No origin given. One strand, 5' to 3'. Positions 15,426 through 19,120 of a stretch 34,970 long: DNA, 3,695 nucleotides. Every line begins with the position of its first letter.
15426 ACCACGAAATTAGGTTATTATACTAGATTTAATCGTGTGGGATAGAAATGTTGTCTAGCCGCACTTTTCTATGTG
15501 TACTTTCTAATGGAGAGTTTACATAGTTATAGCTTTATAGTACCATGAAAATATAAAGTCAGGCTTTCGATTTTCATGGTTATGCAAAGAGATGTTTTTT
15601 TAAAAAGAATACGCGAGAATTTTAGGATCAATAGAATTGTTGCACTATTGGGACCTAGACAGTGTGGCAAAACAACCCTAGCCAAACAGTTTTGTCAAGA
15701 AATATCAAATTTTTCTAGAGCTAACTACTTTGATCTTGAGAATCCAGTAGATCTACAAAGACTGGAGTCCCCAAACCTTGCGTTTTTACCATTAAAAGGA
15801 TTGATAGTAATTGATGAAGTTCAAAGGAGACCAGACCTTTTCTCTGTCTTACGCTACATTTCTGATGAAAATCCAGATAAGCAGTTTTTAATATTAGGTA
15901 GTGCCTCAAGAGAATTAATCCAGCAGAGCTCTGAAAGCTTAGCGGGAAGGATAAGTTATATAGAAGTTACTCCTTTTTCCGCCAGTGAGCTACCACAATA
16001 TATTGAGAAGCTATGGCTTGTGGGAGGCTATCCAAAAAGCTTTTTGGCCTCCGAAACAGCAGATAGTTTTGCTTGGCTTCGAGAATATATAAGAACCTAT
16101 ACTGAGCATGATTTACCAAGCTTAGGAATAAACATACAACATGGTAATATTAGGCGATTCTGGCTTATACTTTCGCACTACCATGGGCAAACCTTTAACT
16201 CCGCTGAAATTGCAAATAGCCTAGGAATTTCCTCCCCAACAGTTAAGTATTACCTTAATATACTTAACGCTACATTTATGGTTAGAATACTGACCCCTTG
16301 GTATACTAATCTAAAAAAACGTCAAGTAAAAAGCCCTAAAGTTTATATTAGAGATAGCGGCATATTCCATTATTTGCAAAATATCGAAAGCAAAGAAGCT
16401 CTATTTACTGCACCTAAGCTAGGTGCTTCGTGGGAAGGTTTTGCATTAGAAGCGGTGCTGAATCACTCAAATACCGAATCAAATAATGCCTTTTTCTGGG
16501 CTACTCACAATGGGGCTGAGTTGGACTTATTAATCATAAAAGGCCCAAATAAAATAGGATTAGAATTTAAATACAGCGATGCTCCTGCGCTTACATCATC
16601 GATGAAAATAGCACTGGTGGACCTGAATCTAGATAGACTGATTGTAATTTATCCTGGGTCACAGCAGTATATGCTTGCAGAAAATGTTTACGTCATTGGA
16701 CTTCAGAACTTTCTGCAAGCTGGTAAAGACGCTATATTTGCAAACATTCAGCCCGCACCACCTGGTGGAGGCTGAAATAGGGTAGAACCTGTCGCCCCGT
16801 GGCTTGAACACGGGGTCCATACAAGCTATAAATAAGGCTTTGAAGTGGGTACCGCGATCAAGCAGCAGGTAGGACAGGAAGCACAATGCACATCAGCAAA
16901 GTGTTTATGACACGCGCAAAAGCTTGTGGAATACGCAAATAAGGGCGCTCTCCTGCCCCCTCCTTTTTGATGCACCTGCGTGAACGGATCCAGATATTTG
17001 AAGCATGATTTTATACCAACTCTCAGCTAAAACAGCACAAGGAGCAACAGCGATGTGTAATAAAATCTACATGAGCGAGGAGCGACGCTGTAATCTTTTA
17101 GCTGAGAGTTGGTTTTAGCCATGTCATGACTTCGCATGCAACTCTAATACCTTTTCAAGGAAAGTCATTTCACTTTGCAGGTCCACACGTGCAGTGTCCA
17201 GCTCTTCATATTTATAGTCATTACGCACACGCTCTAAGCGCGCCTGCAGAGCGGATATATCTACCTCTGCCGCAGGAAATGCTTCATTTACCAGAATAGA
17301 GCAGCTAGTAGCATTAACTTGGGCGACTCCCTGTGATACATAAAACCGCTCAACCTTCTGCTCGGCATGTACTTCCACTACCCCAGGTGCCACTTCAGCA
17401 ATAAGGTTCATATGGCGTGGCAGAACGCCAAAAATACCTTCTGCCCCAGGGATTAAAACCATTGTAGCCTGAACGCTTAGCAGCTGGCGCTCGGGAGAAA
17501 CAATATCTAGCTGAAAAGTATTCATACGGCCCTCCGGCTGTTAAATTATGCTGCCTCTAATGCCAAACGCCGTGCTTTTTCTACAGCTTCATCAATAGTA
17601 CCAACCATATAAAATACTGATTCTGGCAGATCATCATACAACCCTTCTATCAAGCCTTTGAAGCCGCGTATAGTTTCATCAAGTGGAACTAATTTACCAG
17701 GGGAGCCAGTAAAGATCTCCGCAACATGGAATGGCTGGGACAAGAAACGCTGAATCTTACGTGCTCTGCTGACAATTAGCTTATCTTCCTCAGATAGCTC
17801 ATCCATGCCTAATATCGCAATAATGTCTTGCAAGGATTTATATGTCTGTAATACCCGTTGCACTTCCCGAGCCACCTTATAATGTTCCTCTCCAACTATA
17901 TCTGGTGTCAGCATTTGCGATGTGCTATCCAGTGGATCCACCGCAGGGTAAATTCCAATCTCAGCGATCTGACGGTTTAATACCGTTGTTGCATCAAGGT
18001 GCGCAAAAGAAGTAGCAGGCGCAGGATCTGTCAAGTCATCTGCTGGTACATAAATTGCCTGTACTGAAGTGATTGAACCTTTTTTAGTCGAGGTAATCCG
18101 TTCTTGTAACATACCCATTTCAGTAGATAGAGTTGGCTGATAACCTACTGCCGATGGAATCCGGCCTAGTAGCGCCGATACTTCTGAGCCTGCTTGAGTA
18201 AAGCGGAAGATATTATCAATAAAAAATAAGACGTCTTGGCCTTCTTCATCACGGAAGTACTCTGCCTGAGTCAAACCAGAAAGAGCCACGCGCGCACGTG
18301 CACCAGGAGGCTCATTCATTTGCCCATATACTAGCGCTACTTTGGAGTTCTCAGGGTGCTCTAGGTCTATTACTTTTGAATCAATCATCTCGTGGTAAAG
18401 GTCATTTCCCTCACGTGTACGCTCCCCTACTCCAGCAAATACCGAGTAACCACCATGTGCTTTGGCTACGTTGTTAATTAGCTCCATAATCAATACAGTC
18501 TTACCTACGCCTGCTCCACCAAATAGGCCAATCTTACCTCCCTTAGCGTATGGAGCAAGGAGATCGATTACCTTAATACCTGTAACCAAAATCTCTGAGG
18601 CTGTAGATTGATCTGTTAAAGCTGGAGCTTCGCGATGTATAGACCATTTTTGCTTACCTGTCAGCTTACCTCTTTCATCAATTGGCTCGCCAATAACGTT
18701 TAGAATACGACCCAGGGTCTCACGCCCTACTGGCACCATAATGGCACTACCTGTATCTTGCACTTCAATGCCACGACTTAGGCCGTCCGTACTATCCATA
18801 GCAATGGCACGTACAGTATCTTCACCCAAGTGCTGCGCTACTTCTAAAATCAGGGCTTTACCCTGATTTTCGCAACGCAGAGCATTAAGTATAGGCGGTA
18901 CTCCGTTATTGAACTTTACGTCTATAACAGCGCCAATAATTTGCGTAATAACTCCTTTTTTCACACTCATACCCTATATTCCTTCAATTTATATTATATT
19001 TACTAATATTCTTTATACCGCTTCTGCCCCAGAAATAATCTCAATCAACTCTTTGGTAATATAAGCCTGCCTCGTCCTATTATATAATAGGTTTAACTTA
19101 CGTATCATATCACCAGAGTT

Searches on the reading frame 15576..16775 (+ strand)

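Call 69: search_protein_families(library=pfam, proteins=[window:15576-16775:+], max_evalue=0.001)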
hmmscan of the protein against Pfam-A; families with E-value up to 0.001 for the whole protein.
window:15576-16775:+ (399 aa): 3 families
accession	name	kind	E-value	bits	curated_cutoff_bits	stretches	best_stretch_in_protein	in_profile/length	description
PF13635.12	DUF4143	-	2.2e-41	141.7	28.1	1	177-334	1-160/160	Domain of unknown function (DUF4143)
PF13173.12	AAA_14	-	7e-29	100.9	27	1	19-139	2-128/129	AAA domain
PF01637.24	ATPase_2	-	4.8e-05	23.7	33.2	0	5-49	4-52/225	ATPase domain predominantly from Archaea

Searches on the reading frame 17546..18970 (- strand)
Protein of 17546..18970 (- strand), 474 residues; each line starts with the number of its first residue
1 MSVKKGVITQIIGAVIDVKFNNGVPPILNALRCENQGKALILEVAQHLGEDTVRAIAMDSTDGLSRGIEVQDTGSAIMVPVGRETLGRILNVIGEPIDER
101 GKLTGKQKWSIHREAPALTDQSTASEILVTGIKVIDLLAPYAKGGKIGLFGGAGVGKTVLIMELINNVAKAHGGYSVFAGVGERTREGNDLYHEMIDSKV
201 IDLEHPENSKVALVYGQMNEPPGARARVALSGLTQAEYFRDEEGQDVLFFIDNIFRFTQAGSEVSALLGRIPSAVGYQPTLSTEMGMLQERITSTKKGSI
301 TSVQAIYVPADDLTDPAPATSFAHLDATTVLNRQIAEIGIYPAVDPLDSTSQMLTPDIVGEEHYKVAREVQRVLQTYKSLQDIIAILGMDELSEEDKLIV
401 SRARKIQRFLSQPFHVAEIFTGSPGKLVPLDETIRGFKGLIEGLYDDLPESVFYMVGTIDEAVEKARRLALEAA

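Call 68: search_solved_structures(query=window:17546-18970:-, max_evalue=1e-100)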
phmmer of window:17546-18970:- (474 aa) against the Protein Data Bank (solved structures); distinct sequences matched with E-value up to 1e-100: 58.
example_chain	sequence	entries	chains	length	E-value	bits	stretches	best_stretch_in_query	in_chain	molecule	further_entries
4asu_D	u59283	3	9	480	9.3e-235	782.8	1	5-472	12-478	ATP SYNTHASE SUBUNIT BETA, MITOCHONDRIAL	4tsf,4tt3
1bmf_D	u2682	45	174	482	9.5e-235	782.8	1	5-472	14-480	BOVINE MITOCHONDRIAL F1-ATPASE | ATP SYNTHASE BETA CHAIN | BOVINE MITOCHONDRIAL F1-ATPASE SUBUNIT BETA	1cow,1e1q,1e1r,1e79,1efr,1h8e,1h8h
6j5i_D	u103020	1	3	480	1.2e-234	782.4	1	5-472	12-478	ATP synthase subunit beta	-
2w6e_D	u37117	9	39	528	1.3e-234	782.3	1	5-472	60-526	ATP SYNTHASE SUBUNIT BETA, MITOCHONDRIAL | ATP synthase F(1) complex catalytic subunit beta, mitochondrial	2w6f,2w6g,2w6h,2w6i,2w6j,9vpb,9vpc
8h9e_E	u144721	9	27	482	1.5e-234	782.2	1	5-472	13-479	ATP synthase subunit beta, mitochondrial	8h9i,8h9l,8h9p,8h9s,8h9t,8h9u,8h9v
9pew_D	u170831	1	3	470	1.5e-234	782.1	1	6-472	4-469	ATP synthase subunit beta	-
1mab_B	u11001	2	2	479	1.5e-234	782.1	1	5-472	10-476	PROTEIN (F1-ATPASE BETA CHAIN) | ATP synthase beta chain, mitochondrial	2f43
1nbm_D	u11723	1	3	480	1.6e-234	782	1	5-471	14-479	F1-ATPASE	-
6j5j_D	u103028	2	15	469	1.7e-234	782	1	6-472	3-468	ATP synthase subunit beta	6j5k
9bxu_D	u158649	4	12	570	2.2e-234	781.6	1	5-472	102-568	ATP synthase subunit beta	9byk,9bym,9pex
2xnd_D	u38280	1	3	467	3.2e-234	781.1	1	6-470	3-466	ATP SYNTHASE SUBUNIT BETA, MITOCHONDRIAL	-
6tt7_E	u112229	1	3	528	5.8e-234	780.2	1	6-472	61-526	ATP synthase subunit beta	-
9b0x_D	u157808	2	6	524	2.2e-233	778.3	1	4-470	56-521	ATP synthase subunit beta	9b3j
6rd4_X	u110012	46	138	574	1.5e-230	769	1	3-472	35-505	ATP synthase subunit beta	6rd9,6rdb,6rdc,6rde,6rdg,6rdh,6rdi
5cdf_E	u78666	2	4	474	7.5e-230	766.6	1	4-474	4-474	ATP synthase subunit beta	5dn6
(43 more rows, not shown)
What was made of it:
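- On Chlamydial Inc proteins: AtpD scores highest against mitochondrial (783 bits) and Paracoccus-type (767 bits) beta subunits, above E. coli and Bacillus (about 690) (call 68).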
